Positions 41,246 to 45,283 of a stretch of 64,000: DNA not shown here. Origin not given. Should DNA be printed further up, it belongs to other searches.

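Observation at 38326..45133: NagZ/beta-lactamase fusion followed by a 1245-aa, ~11-TM orphan sensor kinase: possible cell-wall-fragment sensing module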

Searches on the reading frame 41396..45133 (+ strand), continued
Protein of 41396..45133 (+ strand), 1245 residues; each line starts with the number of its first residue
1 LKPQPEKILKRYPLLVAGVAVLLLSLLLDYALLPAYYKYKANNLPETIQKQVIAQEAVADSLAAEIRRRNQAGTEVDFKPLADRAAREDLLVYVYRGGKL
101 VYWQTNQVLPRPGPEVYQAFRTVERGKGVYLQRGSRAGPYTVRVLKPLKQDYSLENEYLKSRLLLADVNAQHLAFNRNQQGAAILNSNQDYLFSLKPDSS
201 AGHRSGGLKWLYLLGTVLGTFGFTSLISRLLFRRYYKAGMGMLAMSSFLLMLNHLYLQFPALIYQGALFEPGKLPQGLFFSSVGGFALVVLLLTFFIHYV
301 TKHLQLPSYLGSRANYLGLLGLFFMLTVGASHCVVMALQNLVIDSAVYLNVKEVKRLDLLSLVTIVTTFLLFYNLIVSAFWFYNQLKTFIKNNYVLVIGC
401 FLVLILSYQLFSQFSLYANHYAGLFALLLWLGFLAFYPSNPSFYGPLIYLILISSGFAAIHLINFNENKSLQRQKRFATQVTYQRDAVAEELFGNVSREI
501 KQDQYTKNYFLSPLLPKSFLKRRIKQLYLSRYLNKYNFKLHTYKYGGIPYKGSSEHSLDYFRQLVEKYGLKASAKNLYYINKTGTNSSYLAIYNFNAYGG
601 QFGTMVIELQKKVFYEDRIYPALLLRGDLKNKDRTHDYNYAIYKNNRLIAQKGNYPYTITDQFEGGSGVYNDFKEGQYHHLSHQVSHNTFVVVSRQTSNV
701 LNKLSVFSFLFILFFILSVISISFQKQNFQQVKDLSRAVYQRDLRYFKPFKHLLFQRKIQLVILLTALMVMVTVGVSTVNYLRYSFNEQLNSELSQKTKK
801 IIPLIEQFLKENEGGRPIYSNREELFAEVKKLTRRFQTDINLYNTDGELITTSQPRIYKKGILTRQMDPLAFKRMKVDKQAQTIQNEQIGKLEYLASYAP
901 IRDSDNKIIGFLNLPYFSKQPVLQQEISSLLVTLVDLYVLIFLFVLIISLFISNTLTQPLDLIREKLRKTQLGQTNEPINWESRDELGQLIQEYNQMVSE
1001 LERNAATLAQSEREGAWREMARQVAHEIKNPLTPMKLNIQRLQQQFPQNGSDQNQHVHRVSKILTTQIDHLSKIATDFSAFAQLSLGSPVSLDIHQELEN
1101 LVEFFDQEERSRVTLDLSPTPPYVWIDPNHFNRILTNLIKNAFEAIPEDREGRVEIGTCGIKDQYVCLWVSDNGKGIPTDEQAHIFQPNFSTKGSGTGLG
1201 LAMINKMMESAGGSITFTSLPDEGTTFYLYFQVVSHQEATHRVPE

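Call 16: search_protein_families(library=pfam, alignment_id=A1, max_evalue=0.05)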
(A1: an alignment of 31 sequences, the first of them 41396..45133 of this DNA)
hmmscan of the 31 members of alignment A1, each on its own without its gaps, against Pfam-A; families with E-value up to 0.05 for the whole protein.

A. member 1, window:41396-45133:+ (1245 aa): 8 families
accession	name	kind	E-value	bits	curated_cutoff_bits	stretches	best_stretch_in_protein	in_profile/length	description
PF02518.31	HATPase_c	-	3.9e-23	82.5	26.4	1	1127-1232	2-108/111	Histidine kinase-, DNA gyrase B-, and HSP90-like ATPase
PF00512.31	HisKA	-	5.2e-08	33.3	26.9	1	1017-1084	2-63/66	His Kinase A (phospho-acceptor) domain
PF00672.30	HAMP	-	1.3e-06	29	25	1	951-1002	1-52/53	HAMP domain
PF13581.12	HATPase_c_2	-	0.0002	21.8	27.4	1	1141-1211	42-112/127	Histidine kinase-like ATPase domain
PF17202.10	sCache_3_3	-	0.00043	21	28.8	1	827-912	11-91/107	Single cache domain 3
PF14501.12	HATPase_c_5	-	0.0013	19.1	22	1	1130-1218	5-89/102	GHKL domain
PF17201.10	Cache_3-Cache_2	-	0.01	15.6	27.7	1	891-929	157-197/299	Cache 3/Cache 2 fusion domain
PF10144.15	SMP_2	-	0.013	15.6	28.9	0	757-858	9-107/159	Bacterial virulence factor haemolysin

B. families by the number of members that match (of 31 scanned): 26 families (the first 25 are shown)
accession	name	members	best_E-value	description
PF02518.31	HATPase_c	31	3.9e-28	Histidine kinase-, DNA gyrase B-, and HSP90-like ATPase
PF00512.31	HisKA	31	3.6e-10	His Kinase A (phospho-acceptor) domain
PF14501.12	HATPase_c_5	29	5.4e-11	GHKL domain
PF00672.30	HAMP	27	2.4e-14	HAMP domain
PF13581.12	HATPase_c_2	22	4.3e-06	Histidine kinase-like ATPase domain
PF17202.10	sCache_3_3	14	2.4e-07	Single cache domain 3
PF13589.12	HATPase_c_3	12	0.0015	Histidine kinase-, DNA gyrase B-, and HSP90-like ATPase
PF17201.10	Cache_3-Cache_2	7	0.00026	Cache 3/Cache 2 fusion domain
PF10144.15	SMP_2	7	0.0019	Bacterial virulence factor haemolysin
PF17203.10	sCache_3_2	4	8.7e-05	Single cache domain 3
PF02743.24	dCache_1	1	0.0011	Cache domain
PF10090.15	HPTransfase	1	0.0024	Histidine phosphotransferase C-terminal domain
PF05478.16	Prominin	1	0.0025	Prominin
PF23846.1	Cache_WalK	1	0.0069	WalK sensor protein kinase Chache domain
PF15397.11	DUF4618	1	0.0088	Domain of unknown function (DUF4618)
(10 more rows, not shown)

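Call 26: search_solved_structures(query=window:41396-45133:+, max_evalue=0.001)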
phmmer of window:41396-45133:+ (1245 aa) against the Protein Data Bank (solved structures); distinct sequences matched with E-value up to 0.001: 49.
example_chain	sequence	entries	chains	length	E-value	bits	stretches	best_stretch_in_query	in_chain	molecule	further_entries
9jfj_A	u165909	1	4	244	2e-24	88.8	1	1011-1233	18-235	Sensor histidine kinase ZraS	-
3d36_A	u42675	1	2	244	1.4e-22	82.6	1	1010-1236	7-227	Sporulation kinase B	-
3a0r_A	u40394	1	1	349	9.1e-15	56.8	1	999-1228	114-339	Sensor protein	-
4gcz_A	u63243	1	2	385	1.1e-13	53.2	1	991-1231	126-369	Blue-light photoreceptor, Sensor protein fixL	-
8a7f_A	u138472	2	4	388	1.9e-13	52.4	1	991-1229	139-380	Putative Sensory box protein,Sensor protein FixL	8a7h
8a3u_A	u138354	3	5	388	1.9e-13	52.4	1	991-1229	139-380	Putative Sensory box protein,Sensor protein FixL | Putative Sensory box protein,Putative Sensory box protein,Sensor protein FixL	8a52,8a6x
8u4x_A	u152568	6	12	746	9e-13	50.2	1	999-1228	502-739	histidine kinase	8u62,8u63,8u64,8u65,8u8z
5uht_A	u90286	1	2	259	9.7e-13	50.1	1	1019-1231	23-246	Sensor histidine kinase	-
2c2a_A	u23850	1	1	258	9.9e-13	50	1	1019-1231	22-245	SENSOR HISTIDINE KINASE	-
3dge_A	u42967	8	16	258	9.9e-13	50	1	1019-1231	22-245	Sensor protein | Histidine kinase | Sensor histidine kinase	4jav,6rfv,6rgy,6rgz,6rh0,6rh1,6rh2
1r62_A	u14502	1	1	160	1.2e-12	49.8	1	1087-1231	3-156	Nitrogen regulation protein NR(II)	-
6azr_A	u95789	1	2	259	1.8e-12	49.1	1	1019-1231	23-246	Sensor histidine kinase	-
8vc9_A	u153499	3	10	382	6.7e-12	47.3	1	1006-1232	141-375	Leptospira virulence regulator B (LvrB) | histidine kinase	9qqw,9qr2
4jas_A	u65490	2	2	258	7e-12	47.2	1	1019-1231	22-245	Histidine kinase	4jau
5idj_A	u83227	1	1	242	8.8e-12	46.9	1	1008-1233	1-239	Histidine kinase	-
5c93_A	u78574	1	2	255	1.6e-11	46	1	1017-1235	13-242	Histidine kinase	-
8sgk_A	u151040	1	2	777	9e-11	43.5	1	991-1230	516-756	Bacteriophytochrome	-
8avv_A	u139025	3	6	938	1.3e-10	43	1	991-1230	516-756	Bacteriophytochrome,Response regulator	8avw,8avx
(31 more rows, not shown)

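Call 28: find_encoding_contigs(protein=P0003, flank=10000, max_places=2)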
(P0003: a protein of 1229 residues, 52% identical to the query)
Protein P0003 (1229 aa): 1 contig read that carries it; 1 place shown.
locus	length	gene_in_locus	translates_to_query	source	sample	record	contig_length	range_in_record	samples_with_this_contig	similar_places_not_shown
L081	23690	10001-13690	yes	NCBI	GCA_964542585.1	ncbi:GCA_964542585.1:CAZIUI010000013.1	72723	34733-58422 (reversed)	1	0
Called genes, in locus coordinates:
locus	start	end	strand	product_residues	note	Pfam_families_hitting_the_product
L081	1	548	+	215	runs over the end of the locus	PF01712:dNK, PF02223:Thymidylate_kin (faint)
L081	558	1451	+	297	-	PF03881:Fructosamin_kin, PF01636:APH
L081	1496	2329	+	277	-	-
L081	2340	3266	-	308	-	PF03308:MeaB, PF07693:KAP_NTPase (weak), PF00009:GTP_EFTU (faint), PF02492:cobW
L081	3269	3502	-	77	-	PF13490:zf-HC2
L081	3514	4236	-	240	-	PF04542:Sigma70_r2, PF08281:Sigma70_r4_2, PF04545:Sigma70_r4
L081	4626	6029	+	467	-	-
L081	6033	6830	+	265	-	PF02679:ComA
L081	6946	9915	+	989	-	PF00933:Glyco_hydro_3, PF01915:Glyco_hydro_3_C (weak), PF00144:Beta-lactamase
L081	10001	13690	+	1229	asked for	PF00512:HisKA, PF02518:HATPase_c, PF14501:HATPase_c_5 (weak)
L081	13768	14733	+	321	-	PF01073:3Beta_HSD (weak), PF01370:Epimerase, PF02719:Polysacc_synt_2 (weak), PF04321:RmlD_sub_bind, PF16363:GDP_Man_Dehyd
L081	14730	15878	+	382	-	PF13439:Glyco_transf_4, PF13477:Glyco_trans_4_2, PF13579:Glyco_trans_4_4, PF20706:GT4-conflict, PF00534:Glycos_transf_1, PF13692:Glyco_trans_1_4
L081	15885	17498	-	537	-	PF13205:Big_5, PF09912:DUF2141 (faint)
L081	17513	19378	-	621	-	PF01134:GIDA, PF07992:Pyr_redox_2 (faint), PF12831:FAD_oxidored (weak), PF21680:GIDA_C_1st, PF13932:SAM_GIDA_C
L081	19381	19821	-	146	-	PF02130:YbeY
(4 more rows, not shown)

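Call 29: find_encoding_contigs(protein=P0002, flank=10000, max_places=2)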
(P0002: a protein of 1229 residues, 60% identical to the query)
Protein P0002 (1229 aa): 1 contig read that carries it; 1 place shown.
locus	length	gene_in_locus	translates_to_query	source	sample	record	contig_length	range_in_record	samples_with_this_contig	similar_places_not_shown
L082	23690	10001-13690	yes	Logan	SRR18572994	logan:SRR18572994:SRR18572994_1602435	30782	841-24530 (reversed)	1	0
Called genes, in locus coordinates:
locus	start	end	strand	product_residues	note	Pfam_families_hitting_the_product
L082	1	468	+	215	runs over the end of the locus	PF01712:dNK, PF13238:AAA_18 (faint), PF02223:Thymidylate_kin (faint)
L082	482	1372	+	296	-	PF03881:Fructosamin_kin, PF01636:APH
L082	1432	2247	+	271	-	PF13505:OMP_b-brl (weak), PF13568:OMP_b-brl_2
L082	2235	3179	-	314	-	PF03308:MeaB, PF00009:GTP_EFTU (faint), PF02492:cobW, PF13604:AAA_30 (faint), PF03029:ATP_bind_1 (faint)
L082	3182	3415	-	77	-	PF13490:zf-HC2 (weak)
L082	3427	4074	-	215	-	PF04542:Sigma70_r2, PF08281:Sigma70_r4_2, PF04545:Sigma70_r4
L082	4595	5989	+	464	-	-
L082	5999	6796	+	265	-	PF02679:ComA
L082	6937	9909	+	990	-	PF00933:Glyco_hydro_3, PF01915:Glyco_hydro_3_C (weak), PF00144:Beta-lactamase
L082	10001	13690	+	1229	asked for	PF00672:HAMP (weak), PF00512:HisKA, PF02518:HATPase_c, PF14501:HATPase_c_5 (weak)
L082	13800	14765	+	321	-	PF01073:3Beta_HSD (weak), PF01370:Epimerase, PF02719:Polysacc_synt_2, PF04321:RmlD_sub_bind, PF16363:GDP_Man_Dehyd, PF07993:NAD_binding_4 (faint)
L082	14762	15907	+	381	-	PF13439:Glyco_transf_4, PF13579:Glyco_trans_4_4, PF13477:Glyco_trans_4_2, PF20706:GT4-conflict, PF00534:Glycos_transf_1, PF13692:Glyco_trans_1_4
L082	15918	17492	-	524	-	PF13205:Big_5, PF17802:SpaA (faint), PF22904:NOMO1-like_2nd (faint), PF09912:DUF2141 (faint), PF17210:SdrD_B (faint)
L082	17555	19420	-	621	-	PF01134:GIDA, PF12831:FAD_oxidored (weak), PF21680:GIDA_C_1st, PF13932:SAM_GIDA_C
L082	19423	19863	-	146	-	PF02130:YbeY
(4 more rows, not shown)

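Call 30: find_encoding_contigs(protein=P0006, flank=10000, max_places=2)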
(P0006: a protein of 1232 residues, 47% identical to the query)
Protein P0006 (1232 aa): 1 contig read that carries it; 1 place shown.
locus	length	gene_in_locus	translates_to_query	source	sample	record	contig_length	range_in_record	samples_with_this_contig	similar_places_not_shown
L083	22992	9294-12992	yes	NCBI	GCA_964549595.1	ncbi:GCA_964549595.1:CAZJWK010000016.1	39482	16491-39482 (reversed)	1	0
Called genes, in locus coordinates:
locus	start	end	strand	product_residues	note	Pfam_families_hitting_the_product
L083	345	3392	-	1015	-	PF01433:Peptidase_M1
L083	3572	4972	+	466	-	-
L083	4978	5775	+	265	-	PF02679:ComA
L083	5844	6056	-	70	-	-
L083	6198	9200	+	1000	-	PF00933:Glyco_hydro_3, PF01915:Glyco_hydro_3_C (weak), PF00144:Beta-lactamase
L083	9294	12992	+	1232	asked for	PF17202:sCache_3_3 (faint), PF00672:HAMP (weak), PF00512:HisKA, PF02518:HATPase_c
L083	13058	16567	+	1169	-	-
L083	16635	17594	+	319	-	PF01073:3Beta_HSD, PF01370:Epimerase, PF02719:Polysacc_synt_2 (weak), PF04321:RmlD_sub_bind, PF16363:GDP_Man_Dehyd, PF07993:NAD_binding_4 (weak)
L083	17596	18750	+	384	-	PF13439:Glyco_transf_4, PF13477:Glyco_trans_4_2, PF13579:Glyco_trans_4_4, PF20706:GT4-conflict, PF00534:Glycos_transf_1, PF13692:Glyco_trans_1_4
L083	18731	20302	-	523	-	PF13205:Big_5, PF09912:DUF2141 (faint)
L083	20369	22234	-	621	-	PF01134:GIDA, PF12831:FAD_oxidored (weak), PF21680:GIDA_C_1st, PF13932:SAM_GIDA_C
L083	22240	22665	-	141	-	PF02130:YbeY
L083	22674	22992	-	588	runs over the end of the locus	PF13585:CHU_C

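Call 37: search_protein_families(library=pfam, proteins=[L053:11927-15430:+, L083:13058-16567:+, L008:9452-9949:+, L013:9105-9884:+, L006:2518-5871:+, L051:1170-2039:-, L022:497-910:-, L052:7067-7627:+, L025:8186-8854:+, L068:11411-12193:+], max_evalue=0.001)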
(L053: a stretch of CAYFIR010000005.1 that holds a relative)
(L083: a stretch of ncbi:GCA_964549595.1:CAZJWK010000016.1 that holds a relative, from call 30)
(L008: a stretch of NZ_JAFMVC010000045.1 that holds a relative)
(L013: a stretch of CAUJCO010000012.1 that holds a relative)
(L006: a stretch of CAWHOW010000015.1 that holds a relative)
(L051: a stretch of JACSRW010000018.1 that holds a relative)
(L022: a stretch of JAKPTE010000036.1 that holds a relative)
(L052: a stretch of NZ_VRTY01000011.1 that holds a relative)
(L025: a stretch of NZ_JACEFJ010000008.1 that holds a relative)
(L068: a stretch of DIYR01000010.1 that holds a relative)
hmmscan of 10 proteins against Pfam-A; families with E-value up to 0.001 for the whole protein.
L053:11927-15430:+ (1167 aa): 0 families

L083:13058-16567:+ (1169 aa): 0 families

L008:9452-9949:+ (165 aa): 1 family
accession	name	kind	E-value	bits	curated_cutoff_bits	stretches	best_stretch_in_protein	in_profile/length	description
PF02590.22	SPOUT_MTase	-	3.3e-54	183.5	27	1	9-163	1-154/154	Predicted SPOUT methyltransferase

L013:9105-9884:+ (259 aa): 2 families
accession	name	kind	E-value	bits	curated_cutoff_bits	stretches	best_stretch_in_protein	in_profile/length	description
PF03819.22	MazG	-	2.1e-38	130.8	22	2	28-100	1-73/74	MazG nucleotide pyrophosphohydrolase domain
PF01503.22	PRA-PH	-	8.7e-11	42.5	21.3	2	158-215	26-83/86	Phosphoribosyl-ATP pyrophosphohydrolase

L006:2518-5871:+ (1117 aa): 1 family
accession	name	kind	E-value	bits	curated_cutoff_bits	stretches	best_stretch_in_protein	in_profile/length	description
PF13779.11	DUF4175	-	1.9e-17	63.1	27.3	1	295-506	204-400/825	Domain of unknown function (DUF4175)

L051:1170-2039:- (289 aa): 1 family
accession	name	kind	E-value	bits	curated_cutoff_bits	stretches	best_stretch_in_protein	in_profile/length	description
PF05593.20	RHS_repeat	-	1.4e-07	32.2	22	1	98-130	1-30/38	RHS Repeat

L022:497-910:- (137 aa): 1 family
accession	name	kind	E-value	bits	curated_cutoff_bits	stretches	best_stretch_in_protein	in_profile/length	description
PF16022.11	DUF4783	-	3e-31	107.9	24.1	1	32-131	3-102/102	Domain of unknown function (DUF4783)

L052:7067-7627:+ (186 aa): 1 family
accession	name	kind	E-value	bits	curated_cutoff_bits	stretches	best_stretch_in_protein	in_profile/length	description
PF04238.17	DUF420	-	1.2e-44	152.2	30.5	1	50-178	1-130/130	Protein of unknown function (DUF420)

L025:8186-8854:+ (222 aa): 3 families
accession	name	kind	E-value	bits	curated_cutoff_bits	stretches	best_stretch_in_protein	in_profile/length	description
PF02630.20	SCO1-SenC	-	9.9e-26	90.7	22.8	1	63-194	3-133/134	SCO1/SenC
PF00578.27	AhpC-TSA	-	6e-06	26.7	26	1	60-141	4-80/124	AhpC/TSA family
PF08534.16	Redoxin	-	0.00043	20.5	26.6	1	61-206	6-139/148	Redoxin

L068:11411-12193:+ (260 aa): 2 families
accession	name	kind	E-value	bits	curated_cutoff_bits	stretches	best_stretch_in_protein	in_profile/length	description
PF00378.25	ECH_1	-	9.3e-67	225.4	27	1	10-259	2-250/251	Enoyl-CoA hydratase/isomerase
PF16113.10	ECH_2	-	7.6e-40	137.9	27.2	1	15-216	2-203/335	Enoyl-CoA hydratase/isomerase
